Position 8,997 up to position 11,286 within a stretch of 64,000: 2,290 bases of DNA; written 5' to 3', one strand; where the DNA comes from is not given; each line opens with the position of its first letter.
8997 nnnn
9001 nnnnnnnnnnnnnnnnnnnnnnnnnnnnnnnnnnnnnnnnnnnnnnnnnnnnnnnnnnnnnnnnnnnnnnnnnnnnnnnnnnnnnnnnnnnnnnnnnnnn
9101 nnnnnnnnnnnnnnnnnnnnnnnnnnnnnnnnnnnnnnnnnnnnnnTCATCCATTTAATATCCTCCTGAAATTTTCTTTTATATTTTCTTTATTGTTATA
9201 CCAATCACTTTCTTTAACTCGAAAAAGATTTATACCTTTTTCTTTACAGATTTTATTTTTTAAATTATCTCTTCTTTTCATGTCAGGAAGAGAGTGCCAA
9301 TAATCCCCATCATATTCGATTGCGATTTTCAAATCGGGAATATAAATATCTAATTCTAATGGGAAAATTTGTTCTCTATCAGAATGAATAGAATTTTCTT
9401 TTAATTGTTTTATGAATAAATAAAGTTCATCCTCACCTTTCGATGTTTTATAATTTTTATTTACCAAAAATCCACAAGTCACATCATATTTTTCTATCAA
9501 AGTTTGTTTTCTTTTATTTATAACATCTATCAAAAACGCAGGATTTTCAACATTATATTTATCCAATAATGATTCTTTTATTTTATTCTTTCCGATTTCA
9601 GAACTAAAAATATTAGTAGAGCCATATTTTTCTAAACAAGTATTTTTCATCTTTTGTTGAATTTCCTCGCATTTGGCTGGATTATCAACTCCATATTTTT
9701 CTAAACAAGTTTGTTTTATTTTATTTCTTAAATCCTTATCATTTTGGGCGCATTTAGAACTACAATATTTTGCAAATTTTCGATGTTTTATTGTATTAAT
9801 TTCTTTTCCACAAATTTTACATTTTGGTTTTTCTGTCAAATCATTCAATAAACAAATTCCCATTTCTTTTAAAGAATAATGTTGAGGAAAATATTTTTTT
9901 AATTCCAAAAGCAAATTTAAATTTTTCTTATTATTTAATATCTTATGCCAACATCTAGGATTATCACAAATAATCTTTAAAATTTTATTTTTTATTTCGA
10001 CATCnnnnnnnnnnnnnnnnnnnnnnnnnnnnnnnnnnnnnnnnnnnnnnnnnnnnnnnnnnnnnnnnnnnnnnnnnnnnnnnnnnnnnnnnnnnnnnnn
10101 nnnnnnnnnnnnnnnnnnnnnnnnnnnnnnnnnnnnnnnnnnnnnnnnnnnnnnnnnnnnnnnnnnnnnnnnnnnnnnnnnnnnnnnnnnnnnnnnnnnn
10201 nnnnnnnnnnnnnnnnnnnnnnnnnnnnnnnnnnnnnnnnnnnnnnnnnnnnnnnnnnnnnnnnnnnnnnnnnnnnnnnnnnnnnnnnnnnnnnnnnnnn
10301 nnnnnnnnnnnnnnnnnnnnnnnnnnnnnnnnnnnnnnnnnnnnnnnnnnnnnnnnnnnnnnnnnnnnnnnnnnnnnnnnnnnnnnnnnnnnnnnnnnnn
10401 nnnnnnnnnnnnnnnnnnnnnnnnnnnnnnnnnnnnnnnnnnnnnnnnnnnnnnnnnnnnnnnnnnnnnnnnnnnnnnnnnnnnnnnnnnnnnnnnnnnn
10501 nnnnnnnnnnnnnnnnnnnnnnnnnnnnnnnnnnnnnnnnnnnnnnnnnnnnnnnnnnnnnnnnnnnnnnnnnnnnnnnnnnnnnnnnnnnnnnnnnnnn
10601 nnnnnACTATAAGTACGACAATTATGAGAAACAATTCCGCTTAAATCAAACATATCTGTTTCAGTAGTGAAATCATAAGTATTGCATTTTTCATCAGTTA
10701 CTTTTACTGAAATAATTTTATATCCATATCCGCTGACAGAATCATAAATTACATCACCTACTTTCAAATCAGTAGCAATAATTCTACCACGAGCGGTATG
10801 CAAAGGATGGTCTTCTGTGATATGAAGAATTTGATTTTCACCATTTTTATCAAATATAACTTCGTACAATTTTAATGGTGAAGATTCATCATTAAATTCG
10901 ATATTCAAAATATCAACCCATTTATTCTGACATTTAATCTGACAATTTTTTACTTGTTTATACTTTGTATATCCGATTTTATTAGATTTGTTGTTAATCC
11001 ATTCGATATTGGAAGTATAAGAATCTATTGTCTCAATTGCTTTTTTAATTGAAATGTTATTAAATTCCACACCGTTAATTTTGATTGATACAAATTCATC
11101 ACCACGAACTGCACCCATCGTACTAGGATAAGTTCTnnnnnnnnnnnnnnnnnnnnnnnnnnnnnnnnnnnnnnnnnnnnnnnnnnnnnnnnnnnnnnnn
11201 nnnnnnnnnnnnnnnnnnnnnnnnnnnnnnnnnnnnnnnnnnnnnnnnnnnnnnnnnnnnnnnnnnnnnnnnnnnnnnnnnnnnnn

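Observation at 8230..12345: Class III RNR fractured into two polypeptides by a non-splicing endonuclease insertion, each half gaining a helical tail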

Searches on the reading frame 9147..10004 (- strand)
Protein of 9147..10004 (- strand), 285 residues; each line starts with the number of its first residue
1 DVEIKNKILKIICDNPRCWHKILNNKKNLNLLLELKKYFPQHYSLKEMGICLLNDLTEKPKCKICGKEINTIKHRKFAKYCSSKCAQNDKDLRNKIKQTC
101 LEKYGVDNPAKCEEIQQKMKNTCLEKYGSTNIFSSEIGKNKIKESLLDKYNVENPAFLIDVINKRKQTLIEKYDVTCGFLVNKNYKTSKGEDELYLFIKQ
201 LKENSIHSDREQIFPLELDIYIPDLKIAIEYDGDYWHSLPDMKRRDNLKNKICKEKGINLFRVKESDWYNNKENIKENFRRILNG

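Call 6: search_protein_families(library=pfam, proteins=[window:9147-10004:-], max_evalue=0.01)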
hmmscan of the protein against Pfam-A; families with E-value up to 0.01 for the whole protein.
window:9147-10004:- (285 aa): 3 families
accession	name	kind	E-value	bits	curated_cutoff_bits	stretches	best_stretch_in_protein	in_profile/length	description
PF24308.1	DUF7487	-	1.7e-16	61.2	27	1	94-187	1-93/220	Family of unknown function (DUF7487)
PF18741.7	MTES_1575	-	1.7e-10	41.2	38.2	1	214-280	25-93/96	REase_MTES_1575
PF10881.14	DUF2726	-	9.6e-06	25.8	24.7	1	226-275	72-120/126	Protein of unknown function (DUF2726)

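Call 53: find_related_loci(query=window:9147-10004:-, collection=viral_contigs, flank=3000)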
Query window:9147-10004:- (285 aa) in viral_contigs; peptide patterns used: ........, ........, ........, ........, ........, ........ (x = any residue, [..] = any of these).
29 stretches matched a pattern; 2 encode a relative of the query (tblastn E <= 1e-3); 2 distinct loci.
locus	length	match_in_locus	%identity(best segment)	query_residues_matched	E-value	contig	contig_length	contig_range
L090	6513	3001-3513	26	88-263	3e-11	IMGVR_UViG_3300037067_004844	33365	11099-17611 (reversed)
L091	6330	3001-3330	30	199-284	3e-5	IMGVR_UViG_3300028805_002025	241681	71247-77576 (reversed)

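Call 54: find_related_loci(query=window:9147-10004:-, collection=metagenome_contigs, flank=3500)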
Query window:9147-10004:- (285 aa) in metagenome_contigs; peptide patterns used: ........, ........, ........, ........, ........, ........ (x = any residue, [..] = any of these).
375 stretches matched a pattern; 3 encode a relative of the query (tblastn E <= 1e-3); 3 distinct loci.
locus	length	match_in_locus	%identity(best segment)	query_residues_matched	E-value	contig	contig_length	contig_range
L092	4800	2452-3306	100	1-285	0e+0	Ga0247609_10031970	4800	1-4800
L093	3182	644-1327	27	45-239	1e-13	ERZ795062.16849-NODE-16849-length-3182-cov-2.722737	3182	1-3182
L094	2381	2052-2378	34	59-166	2e-8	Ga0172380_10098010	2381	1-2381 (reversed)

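Call 58: search_protein_families(library=ncbifam, proteins=[window:9147-10004:-], max_evalue=1)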
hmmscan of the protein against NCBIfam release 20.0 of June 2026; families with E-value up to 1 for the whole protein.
window:9147-10004:- (285 aa): 3 families
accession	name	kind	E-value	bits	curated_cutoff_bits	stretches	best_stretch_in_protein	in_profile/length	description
NF058533.1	antiphage_ProA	equivalog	0.00044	17.8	1500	1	227-278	1647-1698/1903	anti-phage protein ProA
NF003844.0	PRK05423.1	equivalog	0.057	13.3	122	1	4-48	21-62/110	DUF496 family protein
NF041288.1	YdaE_coli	subfamily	0.49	10.5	35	1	74-90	29-45/50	YdaE family protein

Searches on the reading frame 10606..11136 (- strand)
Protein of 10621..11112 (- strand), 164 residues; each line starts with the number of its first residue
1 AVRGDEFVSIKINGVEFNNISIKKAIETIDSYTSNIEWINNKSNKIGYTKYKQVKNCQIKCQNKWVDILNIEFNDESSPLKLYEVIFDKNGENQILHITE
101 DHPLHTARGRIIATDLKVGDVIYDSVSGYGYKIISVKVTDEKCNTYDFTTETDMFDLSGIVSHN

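Call 57: search_solved_structures(query=window:10621-11112:-, max_evalue=1, show_alignments=1)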
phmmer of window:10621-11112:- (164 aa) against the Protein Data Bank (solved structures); distinct sequences matched with E-value up to 1: 2.
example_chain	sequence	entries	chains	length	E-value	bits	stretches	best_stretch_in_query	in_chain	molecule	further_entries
7v6m_A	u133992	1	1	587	0.074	16.3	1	43-117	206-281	Fibronectin type III domain-containing protein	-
1woz_A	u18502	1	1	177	0.29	14.4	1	62-108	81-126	177aa long conserved hypothetical protein (ST1454)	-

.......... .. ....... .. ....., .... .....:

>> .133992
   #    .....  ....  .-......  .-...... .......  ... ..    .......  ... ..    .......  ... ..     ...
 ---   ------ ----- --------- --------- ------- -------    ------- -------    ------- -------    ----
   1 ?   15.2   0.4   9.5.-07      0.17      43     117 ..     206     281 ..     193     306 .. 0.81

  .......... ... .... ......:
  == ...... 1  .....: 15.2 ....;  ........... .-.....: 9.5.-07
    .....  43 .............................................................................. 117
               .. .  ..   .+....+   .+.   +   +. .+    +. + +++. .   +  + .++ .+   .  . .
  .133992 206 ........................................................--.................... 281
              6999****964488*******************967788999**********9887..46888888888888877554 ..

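Call 58: search_protein_families(library=ncbifam, proteins=[window:10621-11112:-], max_evalue=1)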
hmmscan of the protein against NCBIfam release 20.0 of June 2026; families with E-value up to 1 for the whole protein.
window:10621-11112:- (164 aa): 0 families

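Call 67: predict_structure(alignment_id=A1)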
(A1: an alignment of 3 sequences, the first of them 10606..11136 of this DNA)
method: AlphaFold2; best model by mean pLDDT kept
length: 177 residues; sequences in the alignment: 3
mean_pLDDT: 73.2   pTM: 0.71
mean pLDDT of the five models: 73.2, 72.6, 68.7, 68.1, 65.6
residues with pLDDT >= 90: 17; 70-90: 110; 50-70: 25; < 50: 25
segments of 3 or more residues with pLDDT < 50: 1-7, 164-177
pLDDT, mean of each block of 10 residues (from residue 1): 41 78 88 89 76 62 82 79 78 85 79 75 87 72 89 72 44 30
secondary structure, 60 per line:
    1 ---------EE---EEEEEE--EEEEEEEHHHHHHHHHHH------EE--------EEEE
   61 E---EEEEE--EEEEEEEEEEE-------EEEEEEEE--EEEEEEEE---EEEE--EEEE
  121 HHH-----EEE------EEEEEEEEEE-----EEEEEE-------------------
elements in order: E15-20 E23-29 H30-40 E57-61 E65-69 E72-82 E90-97 E100-107 E111-114 E117-120 E129-131 E138-147 E153-158

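Call 71: fold_search(model_id=the predicted structure, library=pdb)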
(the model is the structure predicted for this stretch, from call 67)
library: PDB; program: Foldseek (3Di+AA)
matches with E <= 10: 500; with E <= 0.001: 33
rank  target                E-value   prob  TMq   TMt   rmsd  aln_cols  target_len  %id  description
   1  5o9j_B                4.5e-08  1.00  0.59  0.58   4.0       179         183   19  Crystal structure of transcription factor IIB Mja mini-intein (released 2017-11-01)
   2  5o9j_A                1.1e-07  1.00  0.61  0.59   3.8       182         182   19  Crystal structure of transcription factor IIB Mja mini-intein (released 2017-11-01)
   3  8cpo                  2.2e-07  1.00  0.53  0.59   5.6       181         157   19  Crystal structure of the PolB16_OarG intein variant S1A, N183A, C111A, C165A (released 2023-05-17)
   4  5o9i_B                2.7e-07  1.00  0.68  0.69   3.8       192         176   19  Crystal structure of transcription factor IIB Mvu mini-intein (released 2017-11-01)
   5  8cpn                  2.9e-07  1.00  0.55  0.60   5.7       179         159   18  Crystal structure of the PolB16_OarG intein variant S1A, N183A (released 2023-05-17)
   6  4e2t_B                3.6e-07  1.00  0.68  0.71   3.5       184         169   17  Crystal Structures of RadA intein from Pyrococcus horikoshii (released 2012-05-16)
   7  5o9i_A                5.2e-07  1.00  0.67  0.69   3.8       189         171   18  Crystal structure of transcription factor IIB Mvu mini-intein (released 2017-11-01)
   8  4e2t_A                7.1e-07  1.00  0.67  0.69   3.9       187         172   18  Crystal Structures of RadA intein from Pyrococcus horikoshii (released 2012-05-16)
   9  4o1s_A                7.1e-07  1.00  0.58  0.60   4.7       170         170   16  Crystal structure of TvoVMA intein (released 2014-03-19)
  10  4e2u                  1.1e-06  1.00  0.67  0.70   4.0       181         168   19  Crystal Structures of RadAmin intein from Pyrococcus horikoshii (released 2012-05-16)
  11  5bkh                  1.1e-06  1.00  0.38  0.39  15.0       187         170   13  The splicing activity and an alternative domain-swapped structure of the Pyrococcus horikoshii PolII mini-intein (released 2021-08-11)
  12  9hth_B                1.3e-06  1.00  0.55  0.56   6.1       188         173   15  Crystal structure of the fused, cysteine-less Aes123 PolB1 split intein (with S1A, N159A mutations) (released 2025-05-07)
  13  2lqm_MODEL_1_A        6.0e-06  1.00  0.66  0.67   4.2       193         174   18  Solution Structures of RadA intein from Pyrococcus horikoshii (released 2012-05-16)
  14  9hth_A                6.6e-06  1.00  0.53  0.54   6.3       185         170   15  Crystal structure of the fused, cysteine-less Aes123 PolB1 split intein (with S1A, N159A mutations) (released 2025-05-07)
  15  7oec                  7.0e-06  1.00  0.59  0.62   5.8       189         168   14  Crystal structure of an intein from a hyperthermophile (released 2021-05-26)
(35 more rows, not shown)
